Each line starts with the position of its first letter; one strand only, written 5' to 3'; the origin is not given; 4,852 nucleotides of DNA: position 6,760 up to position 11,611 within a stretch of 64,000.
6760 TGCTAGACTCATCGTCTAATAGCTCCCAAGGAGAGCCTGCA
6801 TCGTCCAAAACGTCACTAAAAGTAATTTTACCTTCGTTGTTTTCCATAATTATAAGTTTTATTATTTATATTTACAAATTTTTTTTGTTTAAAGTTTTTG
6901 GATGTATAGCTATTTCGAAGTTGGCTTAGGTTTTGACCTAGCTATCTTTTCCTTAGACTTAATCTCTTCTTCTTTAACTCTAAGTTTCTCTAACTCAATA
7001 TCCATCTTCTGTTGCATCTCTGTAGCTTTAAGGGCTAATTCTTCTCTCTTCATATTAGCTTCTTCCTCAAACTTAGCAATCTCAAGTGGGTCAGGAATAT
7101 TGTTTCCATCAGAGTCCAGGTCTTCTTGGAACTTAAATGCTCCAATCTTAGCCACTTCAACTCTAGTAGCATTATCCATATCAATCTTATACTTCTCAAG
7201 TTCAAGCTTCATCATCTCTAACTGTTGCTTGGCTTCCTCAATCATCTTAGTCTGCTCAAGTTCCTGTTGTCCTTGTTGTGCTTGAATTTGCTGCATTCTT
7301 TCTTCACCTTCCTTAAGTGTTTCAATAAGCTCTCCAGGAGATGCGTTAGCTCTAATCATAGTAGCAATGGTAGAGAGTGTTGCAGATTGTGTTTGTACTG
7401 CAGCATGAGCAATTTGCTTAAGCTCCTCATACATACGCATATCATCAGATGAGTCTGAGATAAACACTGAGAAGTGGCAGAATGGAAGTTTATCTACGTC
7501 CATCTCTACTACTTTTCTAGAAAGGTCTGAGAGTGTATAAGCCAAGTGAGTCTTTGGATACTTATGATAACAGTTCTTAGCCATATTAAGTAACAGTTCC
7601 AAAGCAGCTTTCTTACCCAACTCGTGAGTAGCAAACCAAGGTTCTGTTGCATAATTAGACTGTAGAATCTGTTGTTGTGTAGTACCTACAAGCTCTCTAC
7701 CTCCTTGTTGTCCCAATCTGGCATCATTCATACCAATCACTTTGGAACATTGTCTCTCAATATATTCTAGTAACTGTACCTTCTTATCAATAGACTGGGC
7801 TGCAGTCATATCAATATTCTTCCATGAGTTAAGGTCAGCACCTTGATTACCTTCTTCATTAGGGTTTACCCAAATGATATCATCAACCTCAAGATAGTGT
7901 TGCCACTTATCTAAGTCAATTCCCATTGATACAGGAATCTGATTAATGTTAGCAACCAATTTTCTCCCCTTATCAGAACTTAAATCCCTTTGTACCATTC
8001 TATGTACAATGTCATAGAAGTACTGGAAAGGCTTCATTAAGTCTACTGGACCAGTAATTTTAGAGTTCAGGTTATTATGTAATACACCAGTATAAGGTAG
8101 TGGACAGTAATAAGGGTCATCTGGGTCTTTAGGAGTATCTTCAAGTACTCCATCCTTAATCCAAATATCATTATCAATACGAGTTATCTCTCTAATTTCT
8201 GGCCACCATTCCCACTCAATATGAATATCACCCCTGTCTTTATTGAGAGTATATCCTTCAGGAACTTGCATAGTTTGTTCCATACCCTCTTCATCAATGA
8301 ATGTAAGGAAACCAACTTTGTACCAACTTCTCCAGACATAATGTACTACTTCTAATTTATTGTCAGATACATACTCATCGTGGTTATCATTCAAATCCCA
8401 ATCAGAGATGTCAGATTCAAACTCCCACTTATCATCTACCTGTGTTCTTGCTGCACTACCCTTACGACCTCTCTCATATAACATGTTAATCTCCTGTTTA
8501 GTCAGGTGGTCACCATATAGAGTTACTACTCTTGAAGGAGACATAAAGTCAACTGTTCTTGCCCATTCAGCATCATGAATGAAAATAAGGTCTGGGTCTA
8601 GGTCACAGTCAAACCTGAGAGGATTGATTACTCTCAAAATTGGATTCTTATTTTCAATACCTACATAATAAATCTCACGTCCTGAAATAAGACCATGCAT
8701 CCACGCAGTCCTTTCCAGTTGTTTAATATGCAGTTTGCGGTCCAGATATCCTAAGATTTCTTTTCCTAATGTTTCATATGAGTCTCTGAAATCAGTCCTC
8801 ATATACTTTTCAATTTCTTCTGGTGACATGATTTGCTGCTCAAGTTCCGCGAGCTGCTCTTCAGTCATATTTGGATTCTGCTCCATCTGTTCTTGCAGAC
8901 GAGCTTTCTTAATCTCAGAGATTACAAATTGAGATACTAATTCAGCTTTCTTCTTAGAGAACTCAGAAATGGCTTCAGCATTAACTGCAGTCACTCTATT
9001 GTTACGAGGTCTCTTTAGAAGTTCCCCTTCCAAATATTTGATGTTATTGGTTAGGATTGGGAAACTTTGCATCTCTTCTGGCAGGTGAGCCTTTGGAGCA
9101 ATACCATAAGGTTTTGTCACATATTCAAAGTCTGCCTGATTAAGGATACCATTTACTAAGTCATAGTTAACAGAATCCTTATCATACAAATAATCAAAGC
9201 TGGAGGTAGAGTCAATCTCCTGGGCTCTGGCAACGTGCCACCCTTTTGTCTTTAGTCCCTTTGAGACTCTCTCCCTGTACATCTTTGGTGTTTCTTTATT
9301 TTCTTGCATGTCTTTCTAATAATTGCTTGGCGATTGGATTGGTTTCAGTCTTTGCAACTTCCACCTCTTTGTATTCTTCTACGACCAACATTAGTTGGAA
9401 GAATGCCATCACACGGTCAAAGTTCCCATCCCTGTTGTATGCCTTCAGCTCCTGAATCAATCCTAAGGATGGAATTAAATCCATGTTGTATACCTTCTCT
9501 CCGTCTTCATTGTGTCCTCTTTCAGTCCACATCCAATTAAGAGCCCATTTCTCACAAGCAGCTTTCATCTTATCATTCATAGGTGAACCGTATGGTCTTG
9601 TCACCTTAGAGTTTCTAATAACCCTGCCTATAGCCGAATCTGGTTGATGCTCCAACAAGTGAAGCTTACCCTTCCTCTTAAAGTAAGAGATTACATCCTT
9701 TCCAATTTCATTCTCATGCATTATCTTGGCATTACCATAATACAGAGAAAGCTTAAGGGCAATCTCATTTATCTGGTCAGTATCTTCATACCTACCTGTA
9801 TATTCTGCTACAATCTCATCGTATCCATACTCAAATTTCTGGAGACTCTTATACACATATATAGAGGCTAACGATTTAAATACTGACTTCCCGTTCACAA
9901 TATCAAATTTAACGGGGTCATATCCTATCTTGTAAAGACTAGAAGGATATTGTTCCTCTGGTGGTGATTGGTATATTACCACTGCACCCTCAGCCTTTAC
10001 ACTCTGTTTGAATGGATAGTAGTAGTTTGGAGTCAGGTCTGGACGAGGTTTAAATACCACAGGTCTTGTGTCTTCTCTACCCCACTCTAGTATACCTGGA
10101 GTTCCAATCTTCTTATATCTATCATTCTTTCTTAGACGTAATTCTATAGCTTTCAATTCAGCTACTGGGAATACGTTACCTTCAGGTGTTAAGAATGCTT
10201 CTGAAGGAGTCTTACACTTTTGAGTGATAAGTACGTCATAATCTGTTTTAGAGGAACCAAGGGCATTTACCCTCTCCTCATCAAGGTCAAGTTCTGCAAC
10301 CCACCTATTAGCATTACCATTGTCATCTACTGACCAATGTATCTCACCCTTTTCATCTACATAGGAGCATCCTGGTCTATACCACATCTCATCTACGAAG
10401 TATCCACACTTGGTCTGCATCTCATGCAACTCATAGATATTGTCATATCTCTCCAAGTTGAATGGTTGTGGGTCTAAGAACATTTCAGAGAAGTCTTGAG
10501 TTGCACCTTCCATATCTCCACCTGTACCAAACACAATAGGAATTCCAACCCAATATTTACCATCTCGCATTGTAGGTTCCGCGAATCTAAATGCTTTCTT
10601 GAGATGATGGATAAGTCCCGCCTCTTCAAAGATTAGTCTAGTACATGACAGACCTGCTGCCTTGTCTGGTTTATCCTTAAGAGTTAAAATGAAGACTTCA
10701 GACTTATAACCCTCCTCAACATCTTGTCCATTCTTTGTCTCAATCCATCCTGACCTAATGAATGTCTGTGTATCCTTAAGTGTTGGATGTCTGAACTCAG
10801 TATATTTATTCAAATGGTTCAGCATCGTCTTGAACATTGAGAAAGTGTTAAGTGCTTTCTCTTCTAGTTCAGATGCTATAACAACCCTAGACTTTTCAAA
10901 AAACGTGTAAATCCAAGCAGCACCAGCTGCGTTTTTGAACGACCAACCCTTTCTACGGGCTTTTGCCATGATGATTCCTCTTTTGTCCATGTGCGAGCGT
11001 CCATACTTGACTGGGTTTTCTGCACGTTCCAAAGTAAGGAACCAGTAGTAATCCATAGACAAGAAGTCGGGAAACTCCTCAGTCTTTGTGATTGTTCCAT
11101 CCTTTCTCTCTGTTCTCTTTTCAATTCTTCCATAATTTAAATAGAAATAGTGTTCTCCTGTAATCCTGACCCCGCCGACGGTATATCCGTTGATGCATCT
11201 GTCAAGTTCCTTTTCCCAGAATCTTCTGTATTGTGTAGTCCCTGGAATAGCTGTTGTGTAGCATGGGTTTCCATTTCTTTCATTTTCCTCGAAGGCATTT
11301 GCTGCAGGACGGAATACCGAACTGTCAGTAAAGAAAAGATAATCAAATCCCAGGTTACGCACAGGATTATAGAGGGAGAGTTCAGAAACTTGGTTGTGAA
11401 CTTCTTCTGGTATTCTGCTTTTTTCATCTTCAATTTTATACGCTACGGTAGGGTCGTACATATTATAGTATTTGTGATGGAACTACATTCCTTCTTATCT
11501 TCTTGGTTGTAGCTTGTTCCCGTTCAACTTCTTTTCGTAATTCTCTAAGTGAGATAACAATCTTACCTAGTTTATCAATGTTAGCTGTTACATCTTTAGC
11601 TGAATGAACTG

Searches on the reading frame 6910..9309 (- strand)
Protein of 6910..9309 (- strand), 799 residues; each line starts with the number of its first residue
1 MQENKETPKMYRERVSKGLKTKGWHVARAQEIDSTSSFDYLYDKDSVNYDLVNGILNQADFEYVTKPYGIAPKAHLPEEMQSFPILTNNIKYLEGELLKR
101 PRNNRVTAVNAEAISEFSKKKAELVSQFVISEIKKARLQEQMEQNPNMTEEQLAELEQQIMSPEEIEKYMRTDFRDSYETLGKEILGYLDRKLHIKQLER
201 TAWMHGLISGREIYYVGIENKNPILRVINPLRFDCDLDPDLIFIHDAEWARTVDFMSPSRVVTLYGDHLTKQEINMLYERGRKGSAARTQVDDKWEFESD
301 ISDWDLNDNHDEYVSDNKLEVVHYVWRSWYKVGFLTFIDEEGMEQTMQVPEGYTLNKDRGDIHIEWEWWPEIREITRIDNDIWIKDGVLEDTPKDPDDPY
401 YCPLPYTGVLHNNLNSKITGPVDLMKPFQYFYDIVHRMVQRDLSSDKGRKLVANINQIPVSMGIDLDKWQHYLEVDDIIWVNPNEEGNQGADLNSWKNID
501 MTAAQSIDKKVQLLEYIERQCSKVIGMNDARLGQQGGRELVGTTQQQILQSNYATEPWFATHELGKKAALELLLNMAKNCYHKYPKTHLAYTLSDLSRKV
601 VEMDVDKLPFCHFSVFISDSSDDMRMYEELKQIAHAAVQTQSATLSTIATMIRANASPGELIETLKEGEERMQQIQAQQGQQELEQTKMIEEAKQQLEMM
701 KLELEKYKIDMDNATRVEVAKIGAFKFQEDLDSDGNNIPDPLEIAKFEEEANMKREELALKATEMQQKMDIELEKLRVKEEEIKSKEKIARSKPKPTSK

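Call 15: search_protein_families(library=phrogs, proteins=[window:6910-9309:-], max_evalue=0.00001)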
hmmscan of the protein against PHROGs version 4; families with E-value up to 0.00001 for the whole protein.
window:6910-9309:- (799 aa): 2 families
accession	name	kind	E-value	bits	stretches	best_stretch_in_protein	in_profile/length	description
phrog_6547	-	head and packaging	2.4e-129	433.7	1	34-793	41-798/827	portal protein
phrog_156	-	head and packaging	3.2e-14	53.3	1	225-770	150-671/681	portal protein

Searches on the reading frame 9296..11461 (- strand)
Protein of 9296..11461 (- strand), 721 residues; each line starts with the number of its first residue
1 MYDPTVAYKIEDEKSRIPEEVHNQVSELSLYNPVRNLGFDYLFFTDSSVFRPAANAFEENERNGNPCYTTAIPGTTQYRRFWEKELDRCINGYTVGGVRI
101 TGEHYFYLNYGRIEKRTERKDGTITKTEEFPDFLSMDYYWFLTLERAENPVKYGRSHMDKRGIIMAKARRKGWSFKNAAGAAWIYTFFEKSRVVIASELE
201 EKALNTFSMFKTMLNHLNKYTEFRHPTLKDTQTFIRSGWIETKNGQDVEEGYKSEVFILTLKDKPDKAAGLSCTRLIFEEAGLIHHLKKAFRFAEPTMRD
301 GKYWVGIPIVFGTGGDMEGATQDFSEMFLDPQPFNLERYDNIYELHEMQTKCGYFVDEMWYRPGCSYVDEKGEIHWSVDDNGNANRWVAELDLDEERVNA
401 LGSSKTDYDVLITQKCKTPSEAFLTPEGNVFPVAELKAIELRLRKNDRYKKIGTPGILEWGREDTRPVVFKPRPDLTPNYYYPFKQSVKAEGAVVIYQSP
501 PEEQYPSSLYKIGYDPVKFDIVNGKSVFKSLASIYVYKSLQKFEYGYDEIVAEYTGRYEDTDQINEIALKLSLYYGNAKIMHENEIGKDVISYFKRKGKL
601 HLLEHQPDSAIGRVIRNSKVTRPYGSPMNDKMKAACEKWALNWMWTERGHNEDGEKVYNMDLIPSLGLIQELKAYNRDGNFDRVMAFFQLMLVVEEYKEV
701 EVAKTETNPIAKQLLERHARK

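Call 15: search_protein_families(library=phrogs, proteins=[window:9296-11461:-], max_evalue=0.00001)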
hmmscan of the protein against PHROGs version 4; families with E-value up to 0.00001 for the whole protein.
window:9296-11461:- (721 aa): 1 family
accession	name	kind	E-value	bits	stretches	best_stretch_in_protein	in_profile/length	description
phrog_6681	-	head and packaging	3.7e-113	380.3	1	68-707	81-734/758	terminase large subunit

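Call 17: search_dna_similar(query=window:9296-11461:-, collection=phages, mode=protein, max_rows=20)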
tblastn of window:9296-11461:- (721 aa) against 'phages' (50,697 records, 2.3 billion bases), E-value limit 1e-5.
Records with a match: 159; places in all: 161; records where one place covers at least 80% of the query: 141.
Best place of each record, by identity: <60% 159.
By first word of the organism name: uncultured 57; Bacteroides 32; Flavobacterium 29; Cellulophaga 9; Bacteriophage 8; CrAssphage 7; Dulem 2; Azobacteroides 2; IAS 2; crAssphage 2; and 8 more.
By host as written in the record: - 76; Bacteroides intestinalis DSM 108646 25; Flavobacterium psychrophilum 950106-1/1 12; Bacteroides cellulosilyticus 4; Flavobacterium psychrophilum strain FPS-D10 3; Flavobacterium psychrophilum 020612-2/1 3; Homo sapiens 3; Flavobacterium psychrophilum FPS-D15 2; and 21 more.
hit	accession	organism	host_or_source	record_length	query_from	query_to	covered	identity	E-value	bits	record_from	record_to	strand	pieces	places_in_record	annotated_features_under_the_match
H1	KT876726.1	Flavobacterium phage FpV21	Flavobacterium psychrophilum 950106-1/1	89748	43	692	90%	34.0%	2e-97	336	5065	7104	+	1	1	hypothetical protein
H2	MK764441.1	Flavobacterium phage FPSV-F12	Flavobacterium psychrophilum 950106-1/1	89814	43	692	90%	34.0%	2e-97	336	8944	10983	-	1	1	hypothetical protein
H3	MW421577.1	Flavobacterium phage FPSV-S30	Flavobacterium psychrophilum strain ...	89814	43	692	90%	34.0%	2e-97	336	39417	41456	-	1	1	record has no annotation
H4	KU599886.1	Flavobacterium phage Fpv20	Flavobacterium psychrophilum 950106-1/1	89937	43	692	90%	34.0%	2e-97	336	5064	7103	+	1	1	hypothetical protein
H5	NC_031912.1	Flavobacterium phage Fpv20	Flavobacterium psychrophilum 950106-1/1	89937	43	692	90%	34.0%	2e-97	336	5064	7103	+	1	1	terminase large subunit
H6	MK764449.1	Flavobacterium phage FPSV-S29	Flavobacterium psychrophilum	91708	43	692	90%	33.9%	4e-97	335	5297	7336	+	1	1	hypothetical protein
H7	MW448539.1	Flavobacterium phage FPSV-D24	Flavobacterium psychrophilum strain ...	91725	43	692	90%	33.9%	4e-97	335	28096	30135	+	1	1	record has no annotation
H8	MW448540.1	Flavobacterium phage FPSV-D25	Flavobacterium psychrophilum strain ...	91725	43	692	90%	33.9%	4e-97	335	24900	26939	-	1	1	record has no annotation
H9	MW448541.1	Flavobacterium phage FPSV-D27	Flavobacterium psychrophilum strain ...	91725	43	692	90%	33.9%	4e-97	335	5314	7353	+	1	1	record has no annotation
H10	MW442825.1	Flavobacterium phage FPSV-D5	Flavobacterium psychrophilum FPS-D15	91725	43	692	90%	33.9%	4e-97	335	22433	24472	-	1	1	record has no annotation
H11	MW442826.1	Flavobacterium phage FPSV-D9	Flavobacterium psychrophilum FPS-D15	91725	43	692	90%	33.9%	4e-97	335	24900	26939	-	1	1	record has no annotation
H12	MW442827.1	Flavobacterium phage FPSV-D12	Flavobacterium psychrophilum FPS-D2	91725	43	692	90%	33.9%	4e-97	335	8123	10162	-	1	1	record has no annotation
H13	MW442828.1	Flavobacterium phage FPSV-D13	Flavobacterium psychrophilum FPS-D10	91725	43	692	90%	33.9%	4e-97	335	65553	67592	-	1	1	record has no annotation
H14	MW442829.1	Flavobacterium phage FPSV-D16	Flavobacterium psychrophilum FPS-D10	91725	43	692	90%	33.9%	4e-97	335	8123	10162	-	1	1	record has no annotation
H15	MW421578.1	Flavobacterium phage FPSV-D41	Flavobacterium psychrophilum strain ...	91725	43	692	90%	33.9%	4e-97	335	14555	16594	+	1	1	record has no annotation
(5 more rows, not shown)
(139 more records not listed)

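Call 91: get_annotated_region(hit=H5, flank=500)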
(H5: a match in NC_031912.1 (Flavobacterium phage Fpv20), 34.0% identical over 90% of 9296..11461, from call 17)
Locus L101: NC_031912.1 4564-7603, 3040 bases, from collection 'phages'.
description: Flavobacterium phage Fpv20, complete genome.
organism: Flavobacterium phage Fpv20 (NCBI taxid 1814283)
taxonomy: Viruses; Duplodnaviria; Heunggongvirae; Uroviricota; Caudoviricetes; Fipvunavirus
host: Flavobacterium psychrophilum 950106-1/1; source: -; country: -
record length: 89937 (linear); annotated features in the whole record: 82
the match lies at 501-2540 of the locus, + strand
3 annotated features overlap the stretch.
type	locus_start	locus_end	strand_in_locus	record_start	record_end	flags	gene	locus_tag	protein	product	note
CDS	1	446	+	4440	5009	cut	-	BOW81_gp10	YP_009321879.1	hypothetical protein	-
CDS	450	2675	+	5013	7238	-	-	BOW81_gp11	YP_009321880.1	terminase large subunit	-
CDS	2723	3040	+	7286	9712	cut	-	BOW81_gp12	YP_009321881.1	portal protein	-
